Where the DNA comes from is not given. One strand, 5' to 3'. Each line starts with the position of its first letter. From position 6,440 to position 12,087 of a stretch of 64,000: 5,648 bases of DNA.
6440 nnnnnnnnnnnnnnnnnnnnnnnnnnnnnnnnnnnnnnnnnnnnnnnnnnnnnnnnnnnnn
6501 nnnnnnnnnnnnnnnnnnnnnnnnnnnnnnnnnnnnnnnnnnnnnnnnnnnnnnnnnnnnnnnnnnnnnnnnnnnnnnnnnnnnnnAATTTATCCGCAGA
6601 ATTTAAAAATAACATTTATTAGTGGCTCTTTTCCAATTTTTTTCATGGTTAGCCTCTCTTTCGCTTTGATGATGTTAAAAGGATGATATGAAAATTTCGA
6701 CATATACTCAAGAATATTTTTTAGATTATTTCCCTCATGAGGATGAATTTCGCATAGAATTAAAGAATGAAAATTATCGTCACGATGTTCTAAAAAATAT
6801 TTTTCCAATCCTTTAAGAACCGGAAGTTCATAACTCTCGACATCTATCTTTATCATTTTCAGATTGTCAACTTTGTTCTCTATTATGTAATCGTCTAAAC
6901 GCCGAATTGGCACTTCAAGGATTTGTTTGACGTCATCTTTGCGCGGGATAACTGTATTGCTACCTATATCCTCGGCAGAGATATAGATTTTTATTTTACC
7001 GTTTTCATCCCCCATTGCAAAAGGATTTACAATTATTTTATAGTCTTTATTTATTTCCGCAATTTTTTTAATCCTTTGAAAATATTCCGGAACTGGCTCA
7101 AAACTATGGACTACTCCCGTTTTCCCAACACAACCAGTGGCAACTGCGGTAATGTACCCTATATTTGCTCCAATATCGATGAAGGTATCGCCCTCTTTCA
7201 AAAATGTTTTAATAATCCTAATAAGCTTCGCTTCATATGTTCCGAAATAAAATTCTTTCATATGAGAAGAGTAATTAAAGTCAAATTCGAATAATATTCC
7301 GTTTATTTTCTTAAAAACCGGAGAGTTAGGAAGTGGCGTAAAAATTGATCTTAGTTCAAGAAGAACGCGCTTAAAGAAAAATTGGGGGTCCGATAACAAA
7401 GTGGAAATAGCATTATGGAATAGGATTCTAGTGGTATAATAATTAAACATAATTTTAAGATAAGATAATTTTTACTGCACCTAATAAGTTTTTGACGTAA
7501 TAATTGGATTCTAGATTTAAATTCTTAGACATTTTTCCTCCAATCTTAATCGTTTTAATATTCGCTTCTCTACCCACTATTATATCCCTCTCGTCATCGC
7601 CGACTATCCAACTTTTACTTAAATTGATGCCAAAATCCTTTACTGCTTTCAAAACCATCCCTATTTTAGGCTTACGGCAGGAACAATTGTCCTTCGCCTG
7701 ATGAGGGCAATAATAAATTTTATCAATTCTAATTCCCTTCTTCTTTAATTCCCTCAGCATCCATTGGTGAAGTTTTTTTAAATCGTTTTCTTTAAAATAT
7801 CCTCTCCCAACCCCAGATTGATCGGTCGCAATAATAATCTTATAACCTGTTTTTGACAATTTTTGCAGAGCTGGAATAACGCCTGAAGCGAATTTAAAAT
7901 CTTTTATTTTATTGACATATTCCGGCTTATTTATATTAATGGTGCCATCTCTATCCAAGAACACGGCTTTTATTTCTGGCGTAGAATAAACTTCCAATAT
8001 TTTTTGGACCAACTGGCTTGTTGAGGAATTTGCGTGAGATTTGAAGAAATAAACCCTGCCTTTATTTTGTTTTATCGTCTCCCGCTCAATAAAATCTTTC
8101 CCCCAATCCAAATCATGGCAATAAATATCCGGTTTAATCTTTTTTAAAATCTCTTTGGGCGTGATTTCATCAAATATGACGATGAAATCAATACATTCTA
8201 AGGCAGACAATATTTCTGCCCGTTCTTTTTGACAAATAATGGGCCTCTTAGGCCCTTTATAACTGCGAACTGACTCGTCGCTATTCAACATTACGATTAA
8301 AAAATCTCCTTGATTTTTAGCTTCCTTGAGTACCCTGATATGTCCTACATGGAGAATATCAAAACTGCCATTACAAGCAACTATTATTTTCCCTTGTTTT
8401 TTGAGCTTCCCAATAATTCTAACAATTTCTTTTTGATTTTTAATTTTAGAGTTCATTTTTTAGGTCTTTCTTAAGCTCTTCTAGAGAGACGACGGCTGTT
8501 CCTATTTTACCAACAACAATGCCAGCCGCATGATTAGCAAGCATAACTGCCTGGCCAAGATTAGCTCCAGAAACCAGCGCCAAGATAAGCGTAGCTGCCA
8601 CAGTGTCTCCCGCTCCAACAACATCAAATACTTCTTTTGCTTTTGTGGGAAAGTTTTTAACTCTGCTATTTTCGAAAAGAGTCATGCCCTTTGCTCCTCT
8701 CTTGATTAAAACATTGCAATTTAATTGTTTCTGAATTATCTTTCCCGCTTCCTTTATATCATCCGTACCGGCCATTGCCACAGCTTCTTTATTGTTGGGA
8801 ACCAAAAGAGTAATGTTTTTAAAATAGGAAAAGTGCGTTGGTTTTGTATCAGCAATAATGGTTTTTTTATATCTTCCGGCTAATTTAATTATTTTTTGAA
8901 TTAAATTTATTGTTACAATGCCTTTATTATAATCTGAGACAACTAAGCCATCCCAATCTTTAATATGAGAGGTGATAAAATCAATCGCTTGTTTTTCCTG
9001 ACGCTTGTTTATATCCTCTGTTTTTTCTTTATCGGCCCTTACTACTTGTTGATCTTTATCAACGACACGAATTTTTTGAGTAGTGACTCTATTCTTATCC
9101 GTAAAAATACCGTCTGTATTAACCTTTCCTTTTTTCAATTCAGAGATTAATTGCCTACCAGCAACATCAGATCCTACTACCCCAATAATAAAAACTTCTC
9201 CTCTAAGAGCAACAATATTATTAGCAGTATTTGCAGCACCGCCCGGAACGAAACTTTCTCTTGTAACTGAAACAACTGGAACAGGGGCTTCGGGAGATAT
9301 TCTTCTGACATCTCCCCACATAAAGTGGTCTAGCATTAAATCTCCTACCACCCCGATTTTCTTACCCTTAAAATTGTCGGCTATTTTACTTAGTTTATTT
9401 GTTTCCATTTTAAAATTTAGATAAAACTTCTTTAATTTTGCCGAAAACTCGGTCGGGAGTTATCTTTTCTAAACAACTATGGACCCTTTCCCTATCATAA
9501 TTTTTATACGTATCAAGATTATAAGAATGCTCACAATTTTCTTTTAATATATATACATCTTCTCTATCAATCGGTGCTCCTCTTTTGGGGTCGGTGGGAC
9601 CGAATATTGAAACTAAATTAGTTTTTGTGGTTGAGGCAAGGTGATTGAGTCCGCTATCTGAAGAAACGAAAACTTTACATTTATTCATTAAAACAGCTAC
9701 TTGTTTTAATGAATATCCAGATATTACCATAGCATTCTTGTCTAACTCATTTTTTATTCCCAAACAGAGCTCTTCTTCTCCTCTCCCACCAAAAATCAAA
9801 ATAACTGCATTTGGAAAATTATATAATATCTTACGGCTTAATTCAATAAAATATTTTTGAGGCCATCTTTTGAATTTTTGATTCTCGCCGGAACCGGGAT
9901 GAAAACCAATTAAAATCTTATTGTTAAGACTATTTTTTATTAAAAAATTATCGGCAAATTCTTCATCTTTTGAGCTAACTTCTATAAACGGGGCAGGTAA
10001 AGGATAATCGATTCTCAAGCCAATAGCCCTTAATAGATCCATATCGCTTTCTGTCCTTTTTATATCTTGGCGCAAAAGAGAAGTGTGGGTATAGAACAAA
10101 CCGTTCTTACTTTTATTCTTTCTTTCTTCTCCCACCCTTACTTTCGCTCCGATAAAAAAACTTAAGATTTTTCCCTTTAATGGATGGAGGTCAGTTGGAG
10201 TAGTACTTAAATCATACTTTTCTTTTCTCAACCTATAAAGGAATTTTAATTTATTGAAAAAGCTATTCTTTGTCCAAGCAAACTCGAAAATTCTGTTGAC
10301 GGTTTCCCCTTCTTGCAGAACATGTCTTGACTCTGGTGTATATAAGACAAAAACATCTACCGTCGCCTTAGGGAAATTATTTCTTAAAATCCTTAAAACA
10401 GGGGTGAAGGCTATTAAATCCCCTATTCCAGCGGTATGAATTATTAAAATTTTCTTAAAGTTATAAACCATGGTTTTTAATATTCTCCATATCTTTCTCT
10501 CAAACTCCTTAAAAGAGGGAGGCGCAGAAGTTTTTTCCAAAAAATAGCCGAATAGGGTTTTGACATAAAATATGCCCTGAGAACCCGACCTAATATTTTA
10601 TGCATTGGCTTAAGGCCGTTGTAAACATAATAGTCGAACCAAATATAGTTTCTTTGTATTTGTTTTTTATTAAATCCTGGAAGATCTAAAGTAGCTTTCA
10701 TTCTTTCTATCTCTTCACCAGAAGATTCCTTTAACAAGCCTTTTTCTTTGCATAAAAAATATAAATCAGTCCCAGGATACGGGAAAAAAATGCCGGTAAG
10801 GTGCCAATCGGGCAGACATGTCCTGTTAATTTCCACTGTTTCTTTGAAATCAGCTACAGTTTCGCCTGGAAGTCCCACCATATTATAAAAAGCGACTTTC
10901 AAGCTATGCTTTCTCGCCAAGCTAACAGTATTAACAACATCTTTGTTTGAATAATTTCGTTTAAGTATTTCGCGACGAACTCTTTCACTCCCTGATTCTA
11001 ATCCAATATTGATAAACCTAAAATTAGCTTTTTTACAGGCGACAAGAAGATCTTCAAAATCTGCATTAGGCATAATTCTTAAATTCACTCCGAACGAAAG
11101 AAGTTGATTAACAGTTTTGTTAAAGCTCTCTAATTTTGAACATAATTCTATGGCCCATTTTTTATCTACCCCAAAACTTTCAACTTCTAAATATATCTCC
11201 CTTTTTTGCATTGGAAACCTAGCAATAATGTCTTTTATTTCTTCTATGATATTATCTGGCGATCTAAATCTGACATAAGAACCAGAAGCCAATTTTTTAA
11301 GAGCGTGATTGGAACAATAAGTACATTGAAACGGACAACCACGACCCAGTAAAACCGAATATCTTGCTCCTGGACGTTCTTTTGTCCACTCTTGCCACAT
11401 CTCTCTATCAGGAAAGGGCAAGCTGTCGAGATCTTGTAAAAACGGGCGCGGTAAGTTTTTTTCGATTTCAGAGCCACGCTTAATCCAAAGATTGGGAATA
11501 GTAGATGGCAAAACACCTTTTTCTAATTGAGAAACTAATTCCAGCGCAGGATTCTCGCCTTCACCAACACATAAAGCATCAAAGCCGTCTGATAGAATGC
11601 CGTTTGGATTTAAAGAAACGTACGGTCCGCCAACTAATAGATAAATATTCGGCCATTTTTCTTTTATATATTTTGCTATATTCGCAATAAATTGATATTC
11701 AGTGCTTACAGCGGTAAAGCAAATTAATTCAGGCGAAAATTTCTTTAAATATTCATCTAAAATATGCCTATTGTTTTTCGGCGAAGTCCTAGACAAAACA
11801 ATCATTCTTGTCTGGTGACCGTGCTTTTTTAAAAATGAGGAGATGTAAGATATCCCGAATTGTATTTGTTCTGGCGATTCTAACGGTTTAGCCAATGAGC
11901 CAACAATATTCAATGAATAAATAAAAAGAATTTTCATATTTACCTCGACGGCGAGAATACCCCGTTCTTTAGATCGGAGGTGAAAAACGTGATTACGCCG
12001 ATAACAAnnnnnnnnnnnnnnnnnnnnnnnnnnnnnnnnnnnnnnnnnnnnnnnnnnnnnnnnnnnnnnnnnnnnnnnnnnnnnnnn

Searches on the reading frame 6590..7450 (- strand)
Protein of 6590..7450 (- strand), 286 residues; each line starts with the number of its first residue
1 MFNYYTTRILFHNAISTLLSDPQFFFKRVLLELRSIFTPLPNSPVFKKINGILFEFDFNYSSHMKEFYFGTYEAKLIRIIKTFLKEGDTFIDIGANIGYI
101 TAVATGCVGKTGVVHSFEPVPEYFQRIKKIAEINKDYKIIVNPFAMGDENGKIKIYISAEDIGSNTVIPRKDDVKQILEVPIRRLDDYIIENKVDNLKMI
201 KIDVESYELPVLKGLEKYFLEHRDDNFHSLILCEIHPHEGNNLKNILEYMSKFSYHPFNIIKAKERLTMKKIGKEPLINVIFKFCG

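Call 8: search_protein_families(library=pfam, proteins=[window:6590-7450:-], max_evalue=0.00001)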
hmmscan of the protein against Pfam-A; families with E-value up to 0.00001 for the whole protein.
window:6590-7450:- (286 aa): 1 family
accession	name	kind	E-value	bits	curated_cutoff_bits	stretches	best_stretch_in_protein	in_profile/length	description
PF05050.19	Methyltransf_21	-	3.9e-18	66.6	22.7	1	92-255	1-171/173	Methyltransferase FkbM domain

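Call 52: search_protein_families(library=ncbifam, proteins=[window:6590-7450:-], max_evalue=0.000001)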
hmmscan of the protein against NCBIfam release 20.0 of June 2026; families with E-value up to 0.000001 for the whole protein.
window:6590-7450:- (286 aa): 1 family
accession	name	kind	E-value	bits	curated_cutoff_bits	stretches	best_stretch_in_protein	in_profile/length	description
TIGR01444.1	fkbM_fam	subfamily_domain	5.4e-28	98.2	37.7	1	89-224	1-136/143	FkbM family methyltransferase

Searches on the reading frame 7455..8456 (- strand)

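Call 8: search_protein_families(library=pfam, proteins=[window:7455-8456:-], max_evalue=0.00001)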
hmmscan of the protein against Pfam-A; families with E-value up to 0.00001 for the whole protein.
window:7455-8456:- (333 aa): 5 families
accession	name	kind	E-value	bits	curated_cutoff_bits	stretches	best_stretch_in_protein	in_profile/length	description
PF01467.32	CTP_transf_like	-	1.3e-19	71.1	21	1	28-163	2-131/133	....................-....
PF13419.12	HAD_2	-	1.5e-13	51.7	23.8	1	172-304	61-177/178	Haloacid dehalogenase-like hydrolase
PF08645.17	PNK3P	-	3.4e-10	40.3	22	1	166-288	4-126/161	Polynucleotide kinase 3 phosphatase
PF13242.12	Hydrolase_like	-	5.8e-09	36.2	22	1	260-305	2-48/75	HAD-hyrolase-like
PF00702.32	Hydrolase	-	6.6e-08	33.6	26.4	0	190-298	100-190/191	haloacid dehalogenase-like hydrolase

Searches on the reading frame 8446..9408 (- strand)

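Call 8: search_protein_families(library=pfam, proteins=[window:8446-9408:-], max_evalue=0.00001)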
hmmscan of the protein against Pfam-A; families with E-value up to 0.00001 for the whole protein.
window:8446-9408:- (320 aa): 2 families
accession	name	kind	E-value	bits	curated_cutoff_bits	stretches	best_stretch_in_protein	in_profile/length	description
PF00294.29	PfkB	-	1.7e-42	146.2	25.8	1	21-306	7-297/302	pfkB family carbohydrate kinase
PF08543.17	Phos_pyr_kin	-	2.1e-08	34.3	27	1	196-292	117-225/246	Phosphomethylpyrimidine kinase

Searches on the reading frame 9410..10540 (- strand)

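Call 8: search_protein_families(library=pfam, proteins=[window:9410-10540:-], max_evalue=0.00001)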
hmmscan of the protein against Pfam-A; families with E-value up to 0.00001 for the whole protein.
window:9410-10540:- (376 aa): 1 family
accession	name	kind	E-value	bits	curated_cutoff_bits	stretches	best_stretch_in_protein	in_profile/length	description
PF01075.23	Glyco_transf_9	-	8.8e-29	101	22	1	99-339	3-236/247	Glycosyltransferase family 9 (heptosyltransferase)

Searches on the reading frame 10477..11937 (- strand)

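Call 8: search_protein_families(library=pfam, proteins=[window:10477-11937:-], max_evalue=0.00001)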
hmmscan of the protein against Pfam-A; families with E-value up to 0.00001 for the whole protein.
window:10477-11937:- (486 aa): 2 families
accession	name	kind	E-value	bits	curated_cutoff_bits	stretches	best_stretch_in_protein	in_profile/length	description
PF04055.27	Radical_SAM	-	1.1e-23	84.7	29.5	1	197-369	3-164/166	Radical SAM superfamily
PF02310.24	B12-binding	-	1.1e-15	58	32.1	1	26-134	14-120/121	B12 binding domain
